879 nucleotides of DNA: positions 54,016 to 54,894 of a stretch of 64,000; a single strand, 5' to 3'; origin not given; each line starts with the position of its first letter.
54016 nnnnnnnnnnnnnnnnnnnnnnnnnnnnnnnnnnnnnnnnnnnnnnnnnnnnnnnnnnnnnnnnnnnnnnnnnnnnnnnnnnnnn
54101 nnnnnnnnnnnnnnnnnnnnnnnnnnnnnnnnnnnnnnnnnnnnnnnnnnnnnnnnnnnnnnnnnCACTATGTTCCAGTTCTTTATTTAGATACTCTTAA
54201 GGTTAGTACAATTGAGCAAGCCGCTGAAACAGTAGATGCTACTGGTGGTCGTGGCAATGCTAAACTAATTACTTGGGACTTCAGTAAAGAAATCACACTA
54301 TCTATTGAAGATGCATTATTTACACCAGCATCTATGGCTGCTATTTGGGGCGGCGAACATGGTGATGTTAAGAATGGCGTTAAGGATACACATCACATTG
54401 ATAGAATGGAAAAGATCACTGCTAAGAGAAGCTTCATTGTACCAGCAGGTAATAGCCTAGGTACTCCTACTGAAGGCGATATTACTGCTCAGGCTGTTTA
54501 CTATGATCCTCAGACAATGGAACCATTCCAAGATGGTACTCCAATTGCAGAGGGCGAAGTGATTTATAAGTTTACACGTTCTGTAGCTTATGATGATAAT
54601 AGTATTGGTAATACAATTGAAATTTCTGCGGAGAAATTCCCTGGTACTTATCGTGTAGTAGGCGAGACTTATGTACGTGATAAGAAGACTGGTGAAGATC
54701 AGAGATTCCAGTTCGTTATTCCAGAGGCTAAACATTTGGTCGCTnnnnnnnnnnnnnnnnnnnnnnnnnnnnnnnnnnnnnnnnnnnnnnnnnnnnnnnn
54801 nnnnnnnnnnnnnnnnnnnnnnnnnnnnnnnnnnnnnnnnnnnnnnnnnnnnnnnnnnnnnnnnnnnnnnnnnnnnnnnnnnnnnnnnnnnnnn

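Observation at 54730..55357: Twin group I introns separated by a 56-nt micro-exon inside the most conserved motif of a structural gene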

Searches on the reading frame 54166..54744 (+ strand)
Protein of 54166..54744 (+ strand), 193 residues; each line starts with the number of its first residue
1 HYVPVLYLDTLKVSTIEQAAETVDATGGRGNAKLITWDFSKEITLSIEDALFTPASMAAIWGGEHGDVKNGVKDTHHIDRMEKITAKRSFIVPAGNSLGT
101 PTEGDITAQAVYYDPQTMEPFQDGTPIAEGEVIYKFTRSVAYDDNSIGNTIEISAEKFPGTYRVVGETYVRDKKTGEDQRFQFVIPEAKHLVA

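Call 33: find_homologous_proteins(query=window:54166-54744:+, max_evalue=1e-20)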
Query seq(193 aa) (193 aa): 1782 proteins with E <= 1e-20 among 1905 candidates; the best 120 are listed.
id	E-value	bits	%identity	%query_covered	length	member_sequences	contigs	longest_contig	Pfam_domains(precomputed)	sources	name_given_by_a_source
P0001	2.4e-100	352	83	98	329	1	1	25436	PF27173.1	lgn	-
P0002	3.1e-98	345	85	94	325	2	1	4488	PF27173.1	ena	-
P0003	1.5e-97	343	80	98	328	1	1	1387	PF27173.1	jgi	jgi:hypothetical protein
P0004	2.5e-85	303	73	98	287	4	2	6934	PF27173.1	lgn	-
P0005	1.3e-84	301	71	98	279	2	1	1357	PF27173.1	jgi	jgi:hypothetical protein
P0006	1.5e-84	300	72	98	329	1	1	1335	PF27173.1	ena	-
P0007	2.1e-84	300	71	98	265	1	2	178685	PF27173.1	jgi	-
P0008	4.5e-84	299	73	98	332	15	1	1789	PF27173.1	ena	-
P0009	4.7e-82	292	71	98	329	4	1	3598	PF27173.1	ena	-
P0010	1.3e-80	288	72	96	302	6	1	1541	PF27173.1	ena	-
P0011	1.2e-78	281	68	98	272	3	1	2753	PF27173.1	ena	-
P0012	7.6e-77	275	70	96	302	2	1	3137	PF27173.1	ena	-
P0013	7.9e-77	275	68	98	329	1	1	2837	PF27173.1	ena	-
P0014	3.6e-75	270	69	93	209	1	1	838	PF27173.1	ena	-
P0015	4.1e-75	270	63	95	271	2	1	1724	PF27173.1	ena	-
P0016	8.1e-75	269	68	96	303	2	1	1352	PF27173.1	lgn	-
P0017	5.1e-69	250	86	69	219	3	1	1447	PF27173.1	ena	-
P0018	2.9e-68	247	71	81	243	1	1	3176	PF27173.1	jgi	jgi:hypothetical protein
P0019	2.5e-62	228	69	81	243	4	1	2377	PF27173.1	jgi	jgi:hypothetical protein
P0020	3.1e-57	211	72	69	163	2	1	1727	PF27173.1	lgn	-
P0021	1.8e-56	209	81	59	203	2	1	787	PF27173.1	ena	-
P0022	6.7e-55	204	71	69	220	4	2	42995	PF27173.1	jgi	-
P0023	8.2e-55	204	72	69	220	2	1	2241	PF27173.1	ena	-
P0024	2.6e-53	199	73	69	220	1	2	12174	PF27173.1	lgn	-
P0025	6.8e-52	194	69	67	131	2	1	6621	PF27173.1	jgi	jgi:hypothetical protein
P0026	5.5e-49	185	76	56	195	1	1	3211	PF27173.1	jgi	jgi:hypothetical protein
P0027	2.2e-48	183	64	69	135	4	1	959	PF27173.1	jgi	jgi:hypothetical protein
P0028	2.3e-47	179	67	65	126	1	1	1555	PF27173.1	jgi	jgi:hypothetical protein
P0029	2.4e-47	179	68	61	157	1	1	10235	PF27173.1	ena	-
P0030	3.9e-47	179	76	56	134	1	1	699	PF27173.1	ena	-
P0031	1.0e-36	145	45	97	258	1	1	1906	PF27173.1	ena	-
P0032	1.7e-36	144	45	96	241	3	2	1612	PF27173.1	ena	-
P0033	3.0e-36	143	44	97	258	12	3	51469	PF27173.1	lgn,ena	-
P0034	3.3e-36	143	43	97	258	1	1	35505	PF27173.1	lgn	-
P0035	3.6e-36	143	43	96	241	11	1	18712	PF27173.1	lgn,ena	-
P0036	3.6e-36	143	46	96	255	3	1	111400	PF27173.1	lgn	-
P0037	4.6e-36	142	44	96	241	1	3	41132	PF27173.1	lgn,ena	-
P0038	4.7e-36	142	66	56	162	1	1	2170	PF27173.1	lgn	-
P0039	5.0e-36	142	45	97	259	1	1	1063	PF27173.1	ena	-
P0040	5.1e-36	142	44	97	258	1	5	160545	PF27173.1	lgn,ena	-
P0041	5.8e-36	142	44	97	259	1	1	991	PF27173.1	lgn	-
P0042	7.1e-36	142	43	97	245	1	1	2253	PF27173.1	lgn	-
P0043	7.7e-36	142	44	99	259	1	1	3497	PF27173.1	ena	-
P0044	8.6e-36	142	46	96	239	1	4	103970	PF27173.1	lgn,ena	-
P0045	9.8e-36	141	47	96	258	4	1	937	PF27173.1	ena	-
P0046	1.0e-35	141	45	97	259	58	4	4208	PF27173.1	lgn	-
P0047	1.1e-35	141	43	97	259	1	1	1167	PF27173.1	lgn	-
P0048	1.1e-35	141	45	96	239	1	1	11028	PF27173.1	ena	-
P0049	1.3e-35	141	46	96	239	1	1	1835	PF27173.1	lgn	-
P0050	1.3e-35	141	44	96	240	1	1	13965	PF27173.1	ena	-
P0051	1.5e-35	141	43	97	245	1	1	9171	PF27173.1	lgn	-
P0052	2.5e-35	140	45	96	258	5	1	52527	PF27173.1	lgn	-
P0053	2.5e-35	140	43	96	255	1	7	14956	PF27173.1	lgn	-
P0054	2.7e-35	140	45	96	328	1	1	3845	PF09479.17,PF27173.1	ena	-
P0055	3.3e-35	140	45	96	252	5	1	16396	PF27173.1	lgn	-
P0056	3.5e-35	140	45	96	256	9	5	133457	PF27173.1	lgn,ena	-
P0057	5.1e-35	139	45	96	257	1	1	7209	PF27173.1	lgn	-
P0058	6.7e-35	139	46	99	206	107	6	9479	PF27173.1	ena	-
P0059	6.8e-35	139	45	96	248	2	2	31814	PF27173.1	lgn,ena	-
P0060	6.9e-35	139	43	97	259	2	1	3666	PF27173.1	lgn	-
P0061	7.3e-35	138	44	97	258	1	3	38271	PF27173.1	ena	-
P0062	8.0e-35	138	46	97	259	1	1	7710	PF27173.1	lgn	-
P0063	8.1e-35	138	47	96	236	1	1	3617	PF27173.1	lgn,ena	-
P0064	1.1e-34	138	43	97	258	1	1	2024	PF27173.1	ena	-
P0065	1.1e-34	138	45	97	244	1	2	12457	PF27173.1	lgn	-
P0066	1.3e-34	138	43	97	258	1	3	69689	PF27173.1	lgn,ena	-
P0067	1.3e-34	138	44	97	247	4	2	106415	PF27173.1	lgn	-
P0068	1.4e-34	138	44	96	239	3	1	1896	PF27173.1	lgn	-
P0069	1.6e-34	137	92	37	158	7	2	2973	PF27173.1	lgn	-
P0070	1.7e-34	137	42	97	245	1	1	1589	PF27173.1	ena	-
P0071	1.8e-34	137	43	97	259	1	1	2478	PF27173.1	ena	-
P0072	1.8e-34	137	43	97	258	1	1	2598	PF27173.1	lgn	-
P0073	2.0e-34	137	40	97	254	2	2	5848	PF27173.1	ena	-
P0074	2.0e-34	137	43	97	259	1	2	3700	PF27173.1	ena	-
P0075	2.0e-34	137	43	97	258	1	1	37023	PF27173.1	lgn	-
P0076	2.1e-34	137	45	97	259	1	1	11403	PF27173.1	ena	-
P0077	2.1e-34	137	42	97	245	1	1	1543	PF27173.1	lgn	-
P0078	2.3e-34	137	43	97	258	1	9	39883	PF27173.1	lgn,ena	-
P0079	2.3e-34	137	43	97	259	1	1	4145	PF27173.1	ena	-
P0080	2.3e-34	137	43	96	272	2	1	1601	PF27173.1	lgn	-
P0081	2.6e-34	137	43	97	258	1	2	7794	PF27173.1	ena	-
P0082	2.6e-34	137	44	96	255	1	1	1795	PF27173.1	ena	-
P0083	2.9e-34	137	43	97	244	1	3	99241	PF27173.1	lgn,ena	-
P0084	3.0e-34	137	43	97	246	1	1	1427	PF27173.1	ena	-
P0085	3.0e-34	136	43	97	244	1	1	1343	PF27173.1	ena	-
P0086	3.0e-34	136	42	97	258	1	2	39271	PF27173.1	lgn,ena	-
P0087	3.1e-34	136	42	97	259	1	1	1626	PF27173.1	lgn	-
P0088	3.1e-34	136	43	96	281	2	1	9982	PF27173.1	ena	-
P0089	3.2e-34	136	43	97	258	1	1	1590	PF27173.1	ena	-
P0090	3.4e-34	136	43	97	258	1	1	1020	PF27173.1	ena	-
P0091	3.4e-34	136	43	97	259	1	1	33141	PF27173.1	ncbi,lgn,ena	-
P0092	3.4e-34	136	42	97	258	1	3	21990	PF27173.1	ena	-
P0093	3.4e-34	136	42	97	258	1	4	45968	PF27173.1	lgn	-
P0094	3.5e-34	136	43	97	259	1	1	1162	PF27173.1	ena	-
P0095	4.9e-34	136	45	97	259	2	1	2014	PF27173.1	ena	-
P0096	5.4e-34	136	43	97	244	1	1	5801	PF27173.1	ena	-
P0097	5.6e-34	136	44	97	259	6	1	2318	PF27173.1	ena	-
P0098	6.0e-34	135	44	98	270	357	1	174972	PF27173.1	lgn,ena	-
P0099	6.2e-34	135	43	97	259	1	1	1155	PF27173.1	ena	-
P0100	7.9e-34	135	43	97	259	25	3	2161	PF27173.1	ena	-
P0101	8.0e-34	135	42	97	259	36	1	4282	PF27173.1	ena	-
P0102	8.1e-34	135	44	97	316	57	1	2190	PF27173.1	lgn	-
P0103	8.1e-34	135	42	97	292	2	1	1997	PF27173.1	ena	-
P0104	8.1e-34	135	42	97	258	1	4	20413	PF27173.1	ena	-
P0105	8.2e-34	135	43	97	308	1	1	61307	PF27173.1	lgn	-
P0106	8.4e-34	135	42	97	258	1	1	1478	PF27173.1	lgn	-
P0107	8.5e-34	135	43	97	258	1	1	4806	PF27173.1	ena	-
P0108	8.6e-34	135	44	98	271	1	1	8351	PF27173.1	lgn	-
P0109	9.2e-34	135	44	97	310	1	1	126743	PF27173.1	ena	-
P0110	9.3e-34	135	43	97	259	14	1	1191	PF27173.1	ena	-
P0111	9.4e-34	135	45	96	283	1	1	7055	PF27173.1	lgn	-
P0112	9.7e-34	135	43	97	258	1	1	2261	PF27173.1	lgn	-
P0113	1.1e-33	135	44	97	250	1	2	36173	PF27173.1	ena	-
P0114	1.2e-33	135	44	97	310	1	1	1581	PF27173.1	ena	-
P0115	1.2e-33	134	44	97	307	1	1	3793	PF27173.1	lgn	-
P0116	1.2e-33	134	43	96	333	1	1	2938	PF09479.17,PF27173.1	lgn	-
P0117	1.3e-33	134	43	97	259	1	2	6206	PF27173.1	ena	-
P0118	1.3e-33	134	42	97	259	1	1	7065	PF27173.1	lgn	-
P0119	1.4e-33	134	42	97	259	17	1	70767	PF27173.1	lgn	-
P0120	1.4e-33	134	43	96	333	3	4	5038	PF09479.17,PF27173.1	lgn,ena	-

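Call 37: find_encoding_contigs(protein=P0027, flank=3000, max_places=6)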
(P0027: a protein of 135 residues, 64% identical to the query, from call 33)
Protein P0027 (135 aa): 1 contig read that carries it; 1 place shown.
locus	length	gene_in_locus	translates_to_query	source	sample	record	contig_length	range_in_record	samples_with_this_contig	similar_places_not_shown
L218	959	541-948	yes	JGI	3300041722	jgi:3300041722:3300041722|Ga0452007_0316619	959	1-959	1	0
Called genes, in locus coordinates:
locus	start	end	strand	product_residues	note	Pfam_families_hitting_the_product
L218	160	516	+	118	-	PF27173:YomU_Tube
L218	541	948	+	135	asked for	PF27173:YomU_Tube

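Call 54: find_encoding_contigs(protein=P0058, flank=3000, max_places=6)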
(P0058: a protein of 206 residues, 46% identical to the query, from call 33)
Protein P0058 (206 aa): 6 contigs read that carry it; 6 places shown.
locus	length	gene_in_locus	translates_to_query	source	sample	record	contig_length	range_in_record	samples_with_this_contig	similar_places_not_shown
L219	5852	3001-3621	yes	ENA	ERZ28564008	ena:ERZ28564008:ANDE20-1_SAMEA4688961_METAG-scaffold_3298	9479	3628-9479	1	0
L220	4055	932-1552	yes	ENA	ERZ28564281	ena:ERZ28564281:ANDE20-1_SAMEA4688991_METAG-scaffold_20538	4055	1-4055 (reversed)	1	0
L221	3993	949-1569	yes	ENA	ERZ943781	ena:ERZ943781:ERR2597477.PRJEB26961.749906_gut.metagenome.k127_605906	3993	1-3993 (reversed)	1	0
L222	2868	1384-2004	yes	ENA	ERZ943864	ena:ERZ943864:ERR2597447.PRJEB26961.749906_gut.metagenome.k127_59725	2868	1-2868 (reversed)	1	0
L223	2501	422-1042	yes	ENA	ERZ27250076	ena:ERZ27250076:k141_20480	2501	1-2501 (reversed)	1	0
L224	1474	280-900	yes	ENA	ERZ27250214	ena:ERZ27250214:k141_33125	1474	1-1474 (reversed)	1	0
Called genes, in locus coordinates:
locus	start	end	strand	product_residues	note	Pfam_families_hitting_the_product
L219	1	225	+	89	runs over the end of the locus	-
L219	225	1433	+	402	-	-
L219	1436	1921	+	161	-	PF27256:YomW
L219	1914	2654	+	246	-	PF27211:YomV_2nd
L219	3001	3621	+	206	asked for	PF27173:YomU_Tube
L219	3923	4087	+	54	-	-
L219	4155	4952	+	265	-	PF27173:YomU_Tube (weak)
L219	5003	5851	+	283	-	?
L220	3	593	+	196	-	?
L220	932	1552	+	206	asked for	PF27173:YomU_Tube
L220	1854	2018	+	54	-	-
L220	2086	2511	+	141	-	-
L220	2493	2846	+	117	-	-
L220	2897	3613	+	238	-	-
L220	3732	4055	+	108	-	?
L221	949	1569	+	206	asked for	PF27173:YomU_Tube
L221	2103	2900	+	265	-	PF27173:YomU_Tube (weak)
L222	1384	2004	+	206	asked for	PF27173:YomU_Tube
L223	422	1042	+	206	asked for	PF27173:YomU_Tube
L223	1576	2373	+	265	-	PF27173:YomU_Tube (weak)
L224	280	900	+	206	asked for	PF27173:YomU_Tube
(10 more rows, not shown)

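Call 69: find_encoding_contigs(protein=P0083, flank=1500, max_places=2)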
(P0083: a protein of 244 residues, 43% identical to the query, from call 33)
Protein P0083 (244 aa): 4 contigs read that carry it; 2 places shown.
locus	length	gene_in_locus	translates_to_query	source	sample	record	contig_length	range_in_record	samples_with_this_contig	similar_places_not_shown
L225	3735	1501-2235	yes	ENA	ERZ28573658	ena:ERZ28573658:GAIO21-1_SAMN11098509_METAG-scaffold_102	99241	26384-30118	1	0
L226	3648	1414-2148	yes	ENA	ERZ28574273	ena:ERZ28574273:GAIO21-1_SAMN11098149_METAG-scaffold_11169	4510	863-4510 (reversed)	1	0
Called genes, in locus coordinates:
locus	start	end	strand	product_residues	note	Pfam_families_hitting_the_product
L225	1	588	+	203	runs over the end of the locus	PF27211:YomV_2nd (weak)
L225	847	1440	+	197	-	PF07463:NUMOD4 (weak), PF13392:HNH_3 (weak), PF07453:NUMOD1, PF22083:I-HmuI_NUMOD-like (weak)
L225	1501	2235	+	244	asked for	PF27173:YomU_Tube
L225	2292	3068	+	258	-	PF27173:YomU_Tube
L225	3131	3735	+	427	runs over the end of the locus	-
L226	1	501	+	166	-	?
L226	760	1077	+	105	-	PF07463:NUMOD4 (weak), PF13392:HNH_3 (weak)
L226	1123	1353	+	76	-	PF07453:NUMOD1 (weak), PF22083:I-HmuI_NUMOD-like (weak)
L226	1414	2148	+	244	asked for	PF27173:YomU_Tube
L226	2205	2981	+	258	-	PF27173:YomU_Tube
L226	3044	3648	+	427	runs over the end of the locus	-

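Call 88: predict_structure(alignment_id=A4)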
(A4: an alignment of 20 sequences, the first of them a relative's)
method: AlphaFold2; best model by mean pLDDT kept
length: 302 residues; sequences in the alignment: 20
mean_pLDDT: 59.1   pTM: 0.44
mean pLDDT of the five models: 59.1, 55.5, 54.4, 54.2, 49.0
residues with pLDDT >= 90: 7; 70-90: 61; 50-70: 155; < 50: 79
segments of 3 or more residues with pLDDT < 50: 45-66, 179-182, 227-230, 263-302
pLDDT, mean of each block of 10 residues (from residue 1): 50 66 70 62 46 39 47 61 54 54 70 87 62 66 84 89 72 58 60 65 67 70 51 63 66 55 45 38 29 31 26
secondary structure, 60 per line:
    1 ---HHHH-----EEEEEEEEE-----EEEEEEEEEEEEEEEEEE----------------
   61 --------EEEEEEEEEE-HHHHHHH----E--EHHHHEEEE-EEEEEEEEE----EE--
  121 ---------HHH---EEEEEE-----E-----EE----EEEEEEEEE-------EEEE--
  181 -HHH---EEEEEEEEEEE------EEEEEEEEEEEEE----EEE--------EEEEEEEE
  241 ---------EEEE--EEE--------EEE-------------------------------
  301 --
elements in order: H4-7 E13-21 E27-44 E69-78 H80-86 H95-98 E99-102 E104-112 E136-141 E159-167 E175-178 E188-198 E205-217 E222-224 E233-240 E250-253 E256-258 E267-269

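Call 89: search_solved_structures(query=A4, max_evalue=1)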
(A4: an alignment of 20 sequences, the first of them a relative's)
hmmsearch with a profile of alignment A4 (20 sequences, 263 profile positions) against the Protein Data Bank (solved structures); distinct sequences matched with E-value up to 1: 7.
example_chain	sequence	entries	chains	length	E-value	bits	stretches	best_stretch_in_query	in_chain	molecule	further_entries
8k98_A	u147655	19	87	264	2.2e-08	37.2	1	31-207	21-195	a protein | tail tube protein(TTP) | TUBE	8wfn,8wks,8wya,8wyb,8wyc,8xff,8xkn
9jgh_A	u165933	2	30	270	2.3e-08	37.2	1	31-207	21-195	tube tail protein | tail tube protein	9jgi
3oor_A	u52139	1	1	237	0.015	18.1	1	164-209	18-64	Intron encoded endonuclease I-SceI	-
3ool_A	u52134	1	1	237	0.028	17.2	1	164-209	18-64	Intron encoded endonuclease I-SceI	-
5a0m_B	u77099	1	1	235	0.032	17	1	165-209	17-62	INTRON-ENCODED ENDONUCLEASE I-SCEI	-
1r7m_A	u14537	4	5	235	0.032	17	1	165-209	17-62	Intron-encoded endonuclease I-SceI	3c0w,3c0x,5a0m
2awd_A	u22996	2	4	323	0.5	13.1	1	33-69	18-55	tagatose-6-phosphate kinase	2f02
